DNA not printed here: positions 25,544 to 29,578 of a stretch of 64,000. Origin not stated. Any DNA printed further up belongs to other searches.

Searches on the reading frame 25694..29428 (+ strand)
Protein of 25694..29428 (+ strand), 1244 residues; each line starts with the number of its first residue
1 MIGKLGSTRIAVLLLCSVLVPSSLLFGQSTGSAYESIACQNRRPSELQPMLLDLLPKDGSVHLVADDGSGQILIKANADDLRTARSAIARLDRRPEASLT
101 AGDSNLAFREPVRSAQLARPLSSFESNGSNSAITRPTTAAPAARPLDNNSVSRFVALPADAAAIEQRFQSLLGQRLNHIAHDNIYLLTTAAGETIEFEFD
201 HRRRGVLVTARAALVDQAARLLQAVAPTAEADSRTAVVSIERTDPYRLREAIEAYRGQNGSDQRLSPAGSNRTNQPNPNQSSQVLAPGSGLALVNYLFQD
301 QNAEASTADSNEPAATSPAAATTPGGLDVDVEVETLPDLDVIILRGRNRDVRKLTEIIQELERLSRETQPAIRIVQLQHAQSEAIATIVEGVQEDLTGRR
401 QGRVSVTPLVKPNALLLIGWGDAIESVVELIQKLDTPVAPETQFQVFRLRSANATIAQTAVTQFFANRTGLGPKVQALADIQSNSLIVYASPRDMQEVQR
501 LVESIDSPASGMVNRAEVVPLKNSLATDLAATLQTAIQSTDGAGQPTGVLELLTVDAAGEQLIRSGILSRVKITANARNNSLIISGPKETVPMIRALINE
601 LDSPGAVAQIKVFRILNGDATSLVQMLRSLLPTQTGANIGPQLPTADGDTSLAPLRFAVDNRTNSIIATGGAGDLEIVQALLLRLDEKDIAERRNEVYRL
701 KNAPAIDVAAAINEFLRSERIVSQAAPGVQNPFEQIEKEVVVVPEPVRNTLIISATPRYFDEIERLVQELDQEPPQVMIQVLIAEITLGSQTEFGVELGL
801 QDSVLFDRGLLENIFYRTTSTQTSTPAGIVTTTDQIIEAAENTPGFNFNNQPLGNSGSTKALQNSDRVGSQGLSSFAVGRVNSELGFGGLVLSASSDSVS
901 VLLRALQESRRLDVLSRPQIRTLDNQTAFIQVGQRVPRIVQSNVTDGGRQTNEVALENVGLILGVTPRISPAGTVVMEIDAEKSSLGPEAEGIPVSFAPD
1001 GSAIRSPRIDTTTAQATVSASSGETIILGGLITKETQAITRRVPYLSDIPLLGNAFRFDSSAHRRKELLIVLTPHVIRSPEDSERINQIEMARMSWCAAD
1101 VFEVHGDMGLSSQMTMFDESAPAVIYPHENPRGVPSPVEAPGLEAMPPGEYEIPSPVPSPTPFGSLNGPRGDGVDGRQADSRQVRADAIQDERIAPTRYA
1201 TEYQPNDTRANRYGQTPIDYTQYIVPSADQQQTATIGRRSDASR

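Call 12: search_protein_families(library=pfam, proteins=[window:25694-29428:+])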
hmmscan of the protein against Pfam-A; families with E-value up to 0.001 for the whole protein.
window:25694-29428:+ (1244 aa): 3 families
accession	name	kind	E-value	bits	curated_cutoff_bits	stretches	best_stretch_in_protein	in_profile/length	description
PF03958.22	Secretin_N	-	2e-72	239.8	28.2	6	517-606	2-68/69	Bacterial type II/III secretion system short domain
PF00263.26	Secretin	-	2.8e-44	151.1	27.5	1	905-1078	1-169/169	Bacterial type II and III secretion system protein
PF14611.13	KH_SLS1_1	-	0.00065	20.2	24.1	0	566-600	22-64/69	SLS1 protein first KH domain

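Call 14: find_homologous_proteins(query=window:25694-29428:+, max_evalue=1e-30)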
Query window:25694-29428:+ (1244 aa): 509 proteins with E <= 1e-30 among 8000 candidates; the best 120 are listed.
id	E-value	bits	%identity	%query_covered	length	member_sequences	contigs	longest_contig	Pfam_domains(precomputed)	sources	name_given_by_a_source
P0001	0.0e+0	2523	95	100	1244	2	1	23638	PF03958.23,PF00263.27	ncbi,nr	ncbi:MAG: hypothetical protein KDA87_03005 [Planctomycetales bacterium]|nr:hypothetical protein [Pla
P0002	0.0e+0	1396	60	92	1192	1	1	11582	PF03958.23,PF00263.27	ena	-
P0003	0.0e+0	1395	61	91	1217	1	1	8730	PF03958.23,PF00263.27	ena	-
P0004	0.0e+0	1386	58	94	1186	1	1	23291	PF03958.23,PF00263.27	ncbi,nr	ncbi:MAG: hypothetical protein KDB27_01225 [Planctomycetales bacterium]|nr:hypothetical protein [Pla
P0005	0.0e+0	1349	63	83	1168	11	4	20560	PF03958.23,PF00263.27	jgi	jgi:type II secretion system protein D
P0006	0.0e+0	1348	64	79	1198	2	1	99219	PF03958.23,PF00263.27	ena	-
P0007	0.0e+0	1332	63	80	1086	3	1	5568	PF03958.23,PF00263.27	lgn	-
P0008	0.0e+0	1294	61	83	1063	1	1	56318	PF03958.23,PF00263.27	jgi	jgi:type II secretion system protein D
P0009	0.0e+0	1282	61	82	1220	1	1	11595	PF14611.14,PF03958.23,PF00263.27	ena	-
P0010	0.0e+0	1270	54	91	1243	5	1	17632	PF03958.23,PF00263.27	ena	-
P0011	0.0e+0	1267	59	85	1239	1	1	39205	PF03958.23,PF00263.27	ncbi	-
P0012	0.0e+0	1264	70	66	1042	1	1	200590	PF03958.23,PF00263.27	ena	-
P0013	0.0e+0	1262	59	84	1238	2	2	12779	PF03958.23,PF00263.27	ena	-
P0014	0.0e+0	1261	62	81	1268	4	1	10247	PF03958.23,PF00263.27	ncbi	-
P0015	0.0e+0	1261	54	91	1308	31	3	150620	PF03958.23,PF00263.27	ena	-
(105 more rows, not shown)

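Call 15: find_encoding_contigs(protein=P0001, flank=10000, max_places=4)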
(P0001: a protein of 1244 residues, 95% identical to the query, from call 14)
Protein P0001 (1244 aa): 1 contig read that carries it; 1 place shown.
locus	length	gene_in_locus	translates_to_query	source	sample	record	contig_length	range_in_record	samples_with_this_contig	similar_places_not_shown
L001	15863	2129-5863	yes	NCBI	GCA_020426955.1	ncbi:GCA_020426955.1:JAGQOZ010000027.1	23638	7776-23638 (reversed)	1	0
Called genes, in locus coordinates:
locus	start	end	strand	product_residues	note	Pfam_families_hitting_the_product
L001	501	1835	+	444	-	PF13495:Phage_int_SAM_4, PF00589:Phage_integrase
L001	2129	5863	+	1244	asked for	PF03958:Secretin_N, PF00263:Secretin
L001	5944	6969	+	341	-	-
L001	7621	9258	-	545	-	PF01145:Band_7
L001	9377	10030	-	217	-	-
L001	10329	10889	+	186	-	PF07638:Sigma70_ECF, PF04542:Sigma70_r2, PF08281:Sigma70_r4_2, PF04545:Sigma70_r4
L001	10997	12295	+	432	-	-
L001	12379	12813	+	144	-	-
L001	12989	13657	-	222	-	-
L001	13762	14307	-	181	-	-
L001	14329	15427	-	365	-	PF03462:PCRF, PF00472:RF-1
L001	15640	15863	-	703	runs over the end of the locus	-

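Call 16: find_encoding_contigs(protein=P0004, flank=10000, max_places=4)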
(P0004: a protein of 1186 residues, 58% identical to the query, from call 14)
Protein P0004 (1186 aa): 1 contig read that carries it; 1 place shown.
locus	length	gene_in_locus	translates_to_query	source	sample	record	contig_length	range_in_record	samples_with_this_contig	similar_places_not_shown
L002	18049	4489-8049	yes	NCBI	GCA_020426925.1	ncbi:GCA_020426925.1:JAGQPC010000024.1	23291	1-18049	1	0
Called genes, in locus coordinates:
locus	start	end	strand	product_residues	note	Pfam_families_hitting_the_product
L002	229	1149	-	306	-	PF01261:AP_endonuc_2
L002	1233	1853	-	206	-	-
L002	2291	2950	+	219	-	PF07589:PEP_exosort_dom (weak)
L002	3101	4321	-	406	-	PF00926:DHBP_synthase, PF00925:GTP_cyclohydro2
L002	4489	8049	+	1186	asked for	PF03958:Secretin_N, PF00263:Secretin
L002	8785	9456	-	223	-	PF04972:BON (weak)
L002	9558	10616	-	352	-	PF02129:Peptidase_S15 (faint), PF09752:ABHD18, PF01738:DLH, PF00326:Peptidase_S9, PF05448:AXE1 (faint)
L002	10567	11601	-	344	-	PF00899:ThiF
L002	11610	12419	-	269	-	-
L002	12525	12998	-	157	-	-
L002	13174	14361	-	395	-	PF04909:Amidohydro_2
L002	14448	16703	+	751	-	PF19974:TCAD9 (weak), PF00069:Pkinase, PF07714:PK_Tyr_Ser-Thr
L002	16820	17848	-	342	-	PF03372:Exo_endo_phos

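Call 19: search_protein_families(library=ncbifam, proteins=[L001:501-1835:+])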
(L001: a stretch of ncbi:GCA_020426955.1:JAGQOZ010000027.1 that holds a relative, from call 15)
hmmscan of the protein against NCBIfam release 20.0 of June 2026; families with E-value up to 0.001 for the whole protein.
L001:501-1835:+ (444 aa): 12 families
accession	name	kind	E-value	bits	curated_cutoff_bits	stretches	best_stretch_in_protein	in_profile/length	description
TIGR02249.1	integrase_gron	subfamily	5.7e-123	410.3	265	1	125-441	1-315/315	integron integrase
NF011946.0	PRK15417.1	equivalog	1.5e-78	264.3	435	1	124-442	15-331/337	integron integrase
NF040815.2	recomb_XerA_Arch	equivalog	2.3e-43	148.6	220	2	360-428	188-256/263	site-specific tyrosine recombinase/integron integrase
TIGR02225.1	recomb_XerD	equivalog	4e-39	134.7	329.6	2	359-426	207-274/290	site-specific tyrosine recombinase XerD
TIGR02224.1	recomb_XerC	equivalog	1.2e-38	133.2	335.15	2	361-426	212-277/295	tyrosine recombinase XerC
NF001399.0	PRK00283.1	subfamily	1.6e-38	132.6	279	1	136-426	20-283/300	tyrosine recombinase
NF002331.0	PRK01287.1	subfamily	6.4e-22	78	371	2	362-430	247-316/365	site-specific tyrosine recombinase XerC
NF003462.0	PRK05084.1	equivalog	4.5e-17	61.8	267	2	382-429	300-347/360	tyrosine recombinase XerS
NF007370.0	PRK09870.1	subfamily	7.3e-09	35.5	221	1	248-425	38-178/200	tyrosine-type DNA invertase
NF007371.0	PRK09871.1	subfamily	3.7e-08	33.2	222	1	370-425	118-173/198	tyrosine-type DNA invertase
NF040693.1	recomb_GmtY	equivalog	5.5e-07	29.2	340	0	353-426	360-432/441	gamma-mobile-trio recombinase GmtY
NF041502.1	integrase_1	equivalog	0.00032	19.5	350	1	360-427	287-361/484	site-specific integrase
